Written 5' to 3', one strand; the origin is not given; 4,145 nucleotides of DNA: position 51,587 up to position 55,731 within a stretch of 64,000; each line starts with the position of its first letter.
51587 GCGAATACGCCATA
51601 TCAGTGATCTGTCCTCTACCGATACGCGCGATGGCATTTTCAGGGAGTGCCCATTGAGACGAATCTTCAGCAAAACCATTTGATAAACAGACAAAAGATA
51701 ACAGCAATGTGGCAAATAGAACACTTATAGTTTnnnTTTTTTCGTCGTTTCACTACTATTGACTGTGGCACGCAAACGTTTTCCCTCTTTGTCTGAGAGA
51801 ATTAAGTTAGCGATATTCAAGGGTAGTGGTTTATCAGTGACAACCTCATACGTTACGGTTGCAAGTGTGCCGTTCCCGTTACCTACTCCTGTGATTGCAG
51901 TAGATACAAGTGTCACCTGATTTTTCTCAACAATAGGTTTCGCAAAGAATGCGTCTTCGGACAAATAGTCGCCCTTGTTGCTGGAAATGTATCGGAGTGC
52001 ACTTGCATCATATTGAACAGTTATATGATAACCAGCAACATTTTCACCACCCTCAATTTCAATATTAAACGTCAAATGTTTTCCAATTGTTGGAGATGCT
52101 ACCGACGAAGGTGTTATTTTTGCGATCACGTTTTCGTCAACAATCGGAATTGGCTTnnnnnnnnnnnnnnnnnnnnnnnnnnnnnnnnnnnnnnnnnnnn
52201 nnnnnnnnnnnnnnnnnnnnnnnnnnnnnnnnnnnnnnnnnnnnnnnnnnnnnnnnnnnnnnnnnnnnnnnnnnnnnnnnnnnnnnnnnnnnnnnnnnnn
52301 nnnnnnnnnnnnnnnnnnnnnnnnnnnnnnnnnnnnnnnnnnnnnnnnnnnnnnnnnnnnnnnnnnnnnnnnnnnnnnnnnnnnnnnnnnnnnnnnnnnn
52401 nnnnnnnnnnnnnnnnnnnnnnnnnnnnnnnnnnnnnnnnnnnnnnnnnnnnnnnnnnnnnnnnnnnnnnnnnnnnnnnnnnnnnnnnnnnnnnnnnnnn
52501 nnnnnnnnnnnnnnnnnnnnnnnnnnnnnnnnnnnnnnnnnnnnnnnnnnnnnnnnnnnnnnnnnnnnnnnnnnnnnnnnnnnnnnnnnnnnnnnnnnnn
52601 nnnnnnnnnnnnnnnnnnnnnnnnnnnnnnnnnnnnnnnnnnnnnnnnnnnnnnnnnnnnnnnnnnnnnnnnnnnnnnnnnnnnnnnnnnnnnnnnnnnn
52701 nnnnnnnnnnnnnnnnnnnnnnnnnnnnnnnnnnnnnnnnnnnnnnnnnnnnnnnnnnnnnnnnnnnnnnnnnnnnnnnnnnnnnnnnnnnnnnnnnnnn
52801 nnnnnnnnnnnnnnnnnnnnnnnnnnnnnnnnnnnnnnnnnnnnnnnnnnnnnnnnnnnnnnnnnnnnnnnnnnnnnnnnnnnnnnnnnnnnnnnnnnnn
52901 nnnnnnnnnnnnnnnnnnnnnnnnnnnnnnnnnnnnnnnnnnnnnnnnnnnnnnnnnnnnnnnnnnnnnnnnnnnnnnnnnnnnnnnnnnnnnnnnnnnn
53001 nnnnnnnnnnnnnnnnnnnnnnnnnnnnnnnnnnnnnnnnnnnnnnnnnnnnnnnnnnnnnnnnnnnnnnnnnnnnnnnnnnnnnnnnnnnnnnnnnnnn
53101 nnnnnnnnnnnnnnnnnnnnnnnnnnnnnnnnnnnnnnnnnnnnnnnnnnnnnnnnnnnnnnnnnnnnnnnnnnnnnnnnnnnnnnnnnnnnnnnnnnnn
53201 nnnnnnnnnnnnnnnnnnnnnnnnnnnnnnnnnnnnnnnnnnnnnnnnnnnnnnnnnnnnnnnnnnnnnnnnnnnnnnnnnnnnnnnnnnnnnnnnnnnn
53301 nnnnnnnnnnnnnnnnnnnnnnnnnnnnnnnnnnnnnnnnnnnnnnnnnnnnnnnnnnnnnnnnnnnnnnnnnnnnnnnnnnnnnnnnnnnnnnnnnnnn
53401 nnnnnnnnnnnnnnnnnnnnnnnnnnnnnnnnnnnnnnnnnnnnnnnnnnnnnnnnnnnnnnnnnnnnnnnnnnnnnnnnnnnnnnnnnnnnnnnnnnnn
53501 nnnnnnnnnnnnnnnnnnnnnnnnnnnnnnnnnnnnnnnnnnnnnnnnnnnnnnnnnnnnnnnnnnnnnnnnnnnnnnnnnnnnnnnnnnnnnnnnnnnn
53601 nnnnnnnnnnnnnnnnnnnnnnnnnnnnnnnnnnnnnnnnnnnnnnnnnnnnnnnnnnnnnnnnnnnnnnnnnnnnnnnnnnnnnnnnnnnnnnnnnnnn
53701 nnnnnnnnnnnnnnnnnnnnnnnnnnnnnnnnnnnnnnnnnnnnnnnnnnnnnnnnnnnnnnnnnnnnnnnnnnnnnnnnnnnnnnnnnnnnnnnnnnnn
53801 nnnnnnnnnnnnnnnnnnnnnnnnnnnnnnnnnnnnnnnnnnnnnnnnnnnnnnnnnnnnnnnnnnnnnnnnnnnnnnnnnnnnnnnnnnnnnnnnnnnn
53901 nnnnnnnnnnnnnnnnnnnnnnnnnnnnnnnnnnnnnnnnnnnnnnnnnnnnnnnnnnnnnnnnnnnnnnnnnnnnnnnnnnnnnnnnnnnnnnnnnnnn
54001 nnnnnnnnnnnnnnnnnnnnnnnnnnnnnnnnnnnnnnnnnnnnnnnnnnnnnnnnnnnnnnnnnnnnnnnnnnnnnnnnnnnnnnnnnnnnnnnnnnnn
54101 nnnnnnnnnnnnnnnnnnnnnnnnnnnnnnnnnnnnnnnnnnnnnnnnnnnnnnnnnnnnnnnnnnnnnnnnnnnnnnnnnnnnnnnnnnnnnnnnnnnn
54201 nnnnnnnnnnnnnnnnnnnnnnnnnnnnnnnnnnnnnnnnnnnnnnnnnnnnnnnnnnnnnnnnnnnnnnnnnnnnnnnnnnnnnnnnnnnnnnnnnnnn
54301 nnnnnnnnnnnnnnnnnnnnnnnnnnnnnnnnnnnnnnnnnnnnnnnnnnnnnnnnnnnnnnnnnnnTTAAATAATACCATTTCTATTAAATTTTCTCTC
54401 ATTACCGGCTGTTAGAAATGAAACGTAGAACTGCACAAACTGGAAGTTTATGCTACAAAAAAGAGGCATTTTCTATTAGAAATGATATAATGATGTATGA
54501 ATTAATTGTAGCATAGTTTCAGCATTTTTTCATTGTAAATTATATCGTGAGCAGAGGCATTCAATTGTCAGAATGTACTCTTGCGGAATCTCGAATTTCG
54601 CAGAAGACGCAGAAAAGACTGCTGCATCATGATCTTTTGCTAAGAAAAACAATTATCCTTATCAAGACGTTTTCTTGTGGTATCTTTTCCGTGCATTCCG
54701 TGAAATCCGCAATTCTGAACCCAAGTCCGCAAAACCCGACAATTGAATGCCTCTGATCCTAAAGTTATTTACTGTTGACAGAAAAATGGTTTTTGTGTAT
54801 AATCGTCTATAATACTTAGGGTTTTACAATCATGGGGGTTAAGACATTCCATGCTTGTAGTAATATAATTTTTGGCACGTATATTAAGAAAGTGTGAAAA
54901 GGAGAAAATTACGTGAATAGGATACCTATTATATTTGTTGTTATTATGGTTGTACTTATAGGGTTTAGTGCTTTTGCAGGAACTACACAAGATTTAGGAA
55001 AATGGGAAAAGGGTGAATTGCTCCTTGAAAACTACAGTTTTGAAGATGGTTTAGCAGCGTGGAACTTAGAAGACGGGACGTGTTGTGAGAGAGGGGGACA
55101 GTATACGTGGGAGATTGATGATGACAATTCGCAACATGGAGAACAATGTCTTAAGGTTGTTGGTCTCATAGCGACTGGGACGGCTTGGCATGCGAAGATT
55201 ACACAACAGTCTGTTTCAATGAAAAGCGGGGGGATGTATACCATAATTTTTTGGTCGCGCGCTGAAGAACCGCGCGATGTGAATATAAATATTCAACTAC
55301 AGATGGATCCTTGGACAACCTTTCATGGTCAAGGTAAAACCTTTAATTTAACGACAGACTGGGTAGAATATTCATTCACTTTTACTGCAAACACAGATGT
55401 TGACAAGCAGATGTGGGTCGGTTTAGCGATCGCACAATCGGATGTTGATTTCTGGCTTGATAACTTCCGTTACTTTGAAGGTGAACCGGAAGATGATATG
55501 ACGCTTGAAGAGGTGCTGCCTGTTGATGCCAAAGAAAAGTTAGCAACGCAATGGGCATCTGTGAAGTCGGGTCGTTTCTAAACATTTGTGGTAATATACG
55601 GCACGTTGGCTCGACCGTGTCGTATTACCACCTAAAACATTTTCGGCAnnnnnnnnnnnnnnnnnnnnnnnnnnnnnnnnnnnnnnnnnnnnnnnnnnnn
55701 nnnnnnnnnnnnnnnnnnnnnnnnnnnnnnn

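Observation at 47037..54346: Tandem array of giant secreted WD40 beta-propeller proteins carrying cohesin-like modules and a dockerin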

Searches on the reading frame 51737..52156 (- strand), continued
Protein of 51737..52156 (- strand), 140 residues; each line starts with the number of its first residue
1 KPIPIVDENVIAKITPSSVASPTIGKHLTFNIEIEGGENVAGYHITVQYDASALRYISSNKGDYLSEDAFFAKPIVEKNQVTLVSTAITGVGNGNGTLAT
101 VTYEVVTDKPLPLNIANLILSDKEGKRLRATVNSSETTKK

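Call 85: find_homologous_proteins(query=A4, max_evalue=1e-10)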
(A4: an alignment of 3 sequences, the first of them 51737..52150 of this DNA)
Query A4 (3 sequences) (138 aa, profile of the alignment): 154 proteins with E <= 1e-10 among 1181 candidates; the best 120 are listed.
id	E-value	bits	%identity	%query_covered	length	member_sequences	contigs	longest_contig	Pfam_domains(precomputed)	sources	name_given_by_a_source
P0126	3.9e-46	174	45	83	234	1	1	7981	PF00404.25,PF00963.25,PF00400.39,PF23414.2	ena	-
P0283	2.0e-41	159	46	95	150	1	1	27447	PF00963.25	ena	-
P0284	8.6e-41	157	45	95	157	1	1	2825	PF00963.25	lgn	-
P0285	1.9e-39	152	49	83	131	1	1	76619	PF00963.25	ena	-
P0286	2.6e-39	152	45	86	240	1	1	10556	PF00963.25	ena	-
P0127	3.6e-39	152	45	83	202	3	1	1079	PF00404.25,PF00963.25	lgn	-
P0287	4.9e-39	151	46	84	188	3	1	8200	PF00963.25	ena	-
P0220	3.6e-38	148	53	84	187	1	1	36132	PF25174.2,PF23381.2,PF25173.2,PF00963.25,PF24807.2,PF25047.1,PF25175.2,PF24817.2,PF00400.39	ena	-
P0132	9.2e-38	147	43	99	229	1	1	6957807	PF00404.25,PF00963.25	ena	-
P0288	1.2e-37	147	48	90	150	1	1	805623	PF00963.25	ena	-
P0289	4.6e-37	145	50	83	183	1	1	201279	PF00963.25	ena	-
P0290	1.3e-36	143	48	88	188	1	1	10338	PF00963.25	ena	-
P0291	5.8e-36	141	45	93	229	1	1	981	PF00963.25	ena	-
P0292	8.9e-36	141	44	85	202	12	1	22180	PF00963.25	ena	-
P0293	9.8e-36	140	58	94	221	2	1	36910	PF25168.2,PF25174.2,PF24814.2,PF23381.2,PF25173.2,PF00963.25,PF25175.2,PF24817.2,PF24796.2,PF25172.2,PF24782.3,PF25391.2,PF23869.2,PF24807.2,PF25047.1,PF00400.39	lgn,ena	-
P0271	2.5e-35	139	40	96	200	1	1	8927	PF00963.25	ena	-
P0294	4.0e-35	138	45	91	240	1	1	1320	PF00963.25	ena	-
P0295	4.3e-35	138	46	74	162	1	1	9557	PF00963.25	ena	-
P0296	9.7e-35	137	42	99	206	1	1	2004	PF00963.25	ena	-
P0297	1.2e-34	137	44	94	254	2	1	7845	PF00963.25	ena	-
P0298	1.2e-34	137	52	81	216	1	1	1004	PF00963.25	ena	-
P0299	3.1e-34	136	48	82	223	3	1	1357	PF00963.25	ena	-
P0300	3.2e-34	136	41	93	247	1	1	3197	PF00404.25,PF00963.25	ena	-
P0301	1.5e-33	133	42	99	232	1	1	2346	PF00963.25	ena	-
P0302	1.5e-33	133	48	85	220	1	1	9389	PF25168.2,PF25174.2,PF24814.2,PF24105.2,PF24805.2,PF23381.2,PF25173.2,PF00963.25,PF25175.2,PF24817.2,PF23393.3,PF25172.2,PF24782.3,PF20426.5,PF25391.2,PF24807.2,PF25047.1,PF00400.39,PF23414.2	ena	-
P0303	1.7e-33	133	44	79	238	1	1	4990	PF00963.25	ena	-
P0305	1.9e-33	133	42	96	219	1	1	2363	PF00963.25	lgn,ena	-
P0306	2.9e-33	132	45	78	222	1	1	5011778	PF00963.25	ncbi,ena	-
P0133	3.1e-33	132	43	80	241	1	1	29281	PF00963.25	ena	-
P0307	4.9e-33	132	44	90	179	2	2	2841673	PF00963.25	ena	-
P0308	5.2e-33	132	44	80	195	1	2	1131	PF00963.25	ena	-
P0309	5.9e-33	131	44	90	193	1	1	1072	PF00963.25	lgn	-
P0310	6.4e-33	131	48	73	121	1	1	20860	PF00963.25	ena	-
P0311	7.3e-33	131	43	96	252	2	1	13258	PF00963.25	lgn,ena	-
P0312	7.7e-33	131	43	90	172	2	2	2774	PF00963.25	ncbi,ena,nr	ncbi:hypothetical protein F4Y93_06585 [Candidatus Poribacteria bacterium]|nr:hypothetical protein [C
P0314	1.1e-32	131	43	92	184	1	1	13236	PF00963.25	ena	-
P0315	2.0e-32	130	42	93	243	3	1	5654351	PF00963.25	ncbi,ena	-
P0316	2.1e-32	130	44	96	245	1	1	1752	PF00963.25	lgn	-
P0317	2.1e-32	130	41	94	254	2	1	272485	PF00963.25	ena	-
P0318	2.9e-32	129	42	90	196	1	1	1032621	PF00963.25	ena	-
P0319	3.1e-32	129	44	88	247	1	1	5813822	PF00963.25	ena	-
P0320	3.2e-32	129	44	78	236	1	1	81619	PF00963.25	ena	-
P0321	4.1e-32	129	43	90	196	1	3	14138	PF00963.25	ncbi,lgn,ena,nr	ncbi:hypothetical protein F4009_14200 [Candidatus Poribacteria bacterium]|nr:hypothetical protein [C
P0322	7.7e-32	128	40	61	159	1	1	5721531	PF00963.25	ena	-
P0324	8.6e-32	128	40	88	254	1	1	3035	PF00963.25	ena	-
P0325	9.8e-32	127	43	78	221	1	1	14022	PF00963.25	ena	-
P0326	1.1e-31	127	47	82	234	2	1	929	PF00963.25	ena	-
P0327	1.3e-31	127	44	78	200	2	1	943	PF00963.25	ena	-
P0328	2.7e-31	126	44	90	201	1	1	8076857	PF00963.25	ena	-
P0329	2.9e-31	126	42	92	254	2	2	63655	PF00963.25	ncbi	-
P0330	3.0e-31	126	55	70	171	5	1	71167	PF00963.25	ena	-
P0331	4.5e-31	125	45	82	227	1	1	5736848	PF00963.25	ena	-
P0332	6.3e-31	125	39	90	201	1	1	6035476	PF00963.25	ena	-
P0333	7.6e-31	125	42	87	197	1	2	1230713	PF00963.25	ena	-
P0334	8.9e-31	124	44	82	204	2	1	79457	PF00963.25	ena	-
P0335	9.2e-31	124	42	92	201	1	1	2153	PF00963.25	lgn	-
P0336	5.1e-30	122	44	82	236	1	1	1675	PF00963.25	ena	-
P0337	6.9e-30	121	43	81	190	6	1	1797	PF00963.25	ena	-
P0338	1.5e-28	117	45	79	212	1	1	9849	PF00963.25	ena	-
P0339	3.6e-28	116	51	67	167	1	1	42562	PF00963.25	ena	-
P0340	1.2e-27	114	40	83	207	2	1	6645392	PF00963.25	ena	-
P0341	1.3e-27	114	41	86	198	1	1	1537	PF00963.25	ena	-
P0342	1.7e-27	114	48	68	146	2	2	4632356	PF00963.25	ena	-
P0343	1.7e-27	114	39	84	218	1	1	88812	PF00963.25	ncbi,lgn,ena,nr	ncbi:MAG: cohesin domain-containing protein [Candidatus Poribacteria bacterium]|nr:cohesin domain-co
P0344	1.8e-27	114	40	83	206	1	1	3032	PF00963.25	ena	-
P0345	2.0e-27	114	41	86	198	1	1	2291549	PF00963.25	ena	-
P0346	2.0e-27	113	39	86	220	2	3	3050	PF00963.25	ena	-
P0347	2.2e-27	113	40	86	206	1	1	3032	PF00963.25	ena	-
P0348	2.3e-27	113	41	86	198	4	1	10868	PF00963.25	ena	-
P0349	2.4e-27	113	41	91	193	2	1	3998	PF00963.25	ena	-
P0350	2.8e-27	113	41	86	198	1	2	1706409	PF00963.25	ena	-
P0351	3.0e-27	113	37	91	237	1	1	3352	PF00963.25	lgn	-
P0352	3.1e-27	113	44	79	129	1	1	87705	PF00963.25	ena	-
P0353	3.4e-27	113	42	80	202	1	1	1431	PF00963.25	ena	-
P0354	3.5e-27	113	40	86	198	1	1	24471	PF00963.25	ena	-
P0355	4.8e-27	112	43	79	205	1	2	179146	PF00963.25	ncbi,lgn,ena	-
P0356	5.4e-27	112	43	79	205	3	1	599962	PF00963.25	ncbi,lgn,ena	-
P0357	6.5e-27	112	38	90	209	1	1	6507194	PF00963.25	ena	-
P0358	6.8e-27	112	42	79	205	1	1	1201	PF00963.25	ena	-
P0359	8.3e-27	112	40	79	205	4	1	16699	PF00963.25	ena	-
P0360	9.2e-27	111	41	86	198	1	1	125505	PF00963.25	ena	-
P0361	9.4e-27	111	41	86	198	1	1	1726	PF00963.25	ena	-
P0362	1.5e-26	111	42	79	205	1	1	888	PF00963.25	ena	-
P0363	2.0e-26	110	43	80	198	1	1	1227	PF00963.25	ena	-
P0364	3.1e-26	110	43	88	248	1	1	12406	PF00058.24,PF00963.25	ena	-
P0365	3.8e-26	109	39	86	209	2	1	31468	PF00963.25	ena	-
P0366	4.3e-26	109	37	95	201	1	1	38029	PF00963.25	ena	-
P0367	4.6e-26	109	40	79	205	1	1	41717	PF00963.25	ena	-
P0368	5.0e-26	109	38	90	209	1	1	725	PF00963.25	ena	-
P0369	5.6e-26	109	43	86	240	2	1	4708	PF13405.13,PF00404.25,PF00963.25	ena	-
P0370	7.3e-26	108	37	91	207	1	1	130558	PF00963.25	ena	-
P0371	7.5e-26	108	38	91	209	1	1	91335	PF00963.25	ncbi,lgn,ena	-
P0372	8.3e-26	108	57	64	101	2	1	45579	PF00963.25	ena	-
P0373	9.6e-26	108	40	79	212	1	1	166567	PF00963.25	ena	-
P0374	1.1e-25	108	37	83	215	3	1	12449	PF00963.25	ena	-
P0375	1.2e-25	108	37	90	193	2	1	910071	PF00963.25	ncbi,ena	-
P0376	1.2e-25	108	38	98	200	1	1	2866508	PF00963.25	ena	-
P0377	1.2e-25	108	38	90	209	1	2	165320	PF00963.25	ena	-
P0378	1.4e-25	108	36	91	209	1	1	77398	PF00963.25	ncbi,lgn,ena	-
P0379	1.5e-25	107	40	91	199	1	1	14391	PF00963.25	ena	-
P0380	2.0e-25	107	38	83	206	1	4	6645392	PF00963.25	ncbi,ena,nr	ncbi:hypothetical protein F4009_13540 [Candidatus Poribacteria bacterium]|nr:hypothetical protein [C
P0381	3.3e-25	106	43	79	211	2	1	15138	PF00963.25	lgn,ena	-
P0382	3.8e-25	106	38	88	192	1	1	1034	PF00963.25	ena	-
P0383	4.2e-25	106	41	78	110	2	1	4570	PF00963.25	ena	-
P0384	4.7e-25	106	38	90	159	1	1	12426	PF00963.25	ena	-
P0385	4.9e-25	106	39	79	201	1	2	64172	PF00963.25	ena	-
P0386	5.2e-25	106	37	90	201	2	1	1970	PF00963.25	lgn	-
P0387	5.4e-25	106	39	79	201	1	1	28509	PF00963.25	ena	-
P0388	5.9e-25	106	37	82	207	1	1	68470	PF00963.25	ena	-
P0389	6.3e-25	105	37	86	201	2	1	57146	PF00963.25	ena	-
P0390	8.0e-25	105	38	79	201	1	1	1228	PF00963.25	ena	-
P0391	8.2e-25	105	43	87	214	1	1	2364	PF00404.25,PF00963.25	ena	-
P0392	8.7e-25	105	36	91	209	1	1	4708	PF00963.25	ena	-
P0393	9.4e-25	105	40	79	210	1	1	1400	PF00963.25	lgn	-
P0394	1.2e-24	104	35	79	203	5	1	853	PF00963.25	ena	-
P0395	1.4e-24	104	51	66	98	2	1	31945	PF00963.25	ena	-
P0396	1.7e-24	104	38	79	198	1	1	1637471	PF00963.25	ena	-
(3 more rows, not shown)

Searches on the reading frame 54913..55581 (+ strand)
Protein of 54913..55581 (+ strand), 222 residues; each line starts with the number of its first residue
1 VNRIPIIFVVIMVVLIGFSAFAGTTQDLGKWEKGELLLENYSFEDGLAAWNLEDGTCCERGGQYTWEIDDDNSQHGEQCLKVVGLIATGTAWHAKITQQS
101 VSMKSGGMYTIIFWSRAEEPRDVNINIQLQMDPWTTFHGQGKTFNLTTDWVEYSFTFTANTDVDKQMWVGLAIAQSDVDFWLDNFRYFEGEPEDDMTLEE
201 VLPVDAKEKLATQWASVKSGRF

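Call 46: search_protein_families(library=pfam, proteins=[window:54913-55581:+], max_evalue=0.00001)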
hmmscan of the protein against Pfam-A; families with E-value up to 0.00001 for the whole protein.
window:54913-55581:+ (222 aa): 1 family
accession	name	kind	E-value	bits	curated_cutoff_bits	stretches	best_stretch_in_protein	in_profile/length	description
PF02018.23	CBM_4_9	-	1.3e-16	61.6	25.9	1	37-164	3-123/136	Carbohydrate binding domain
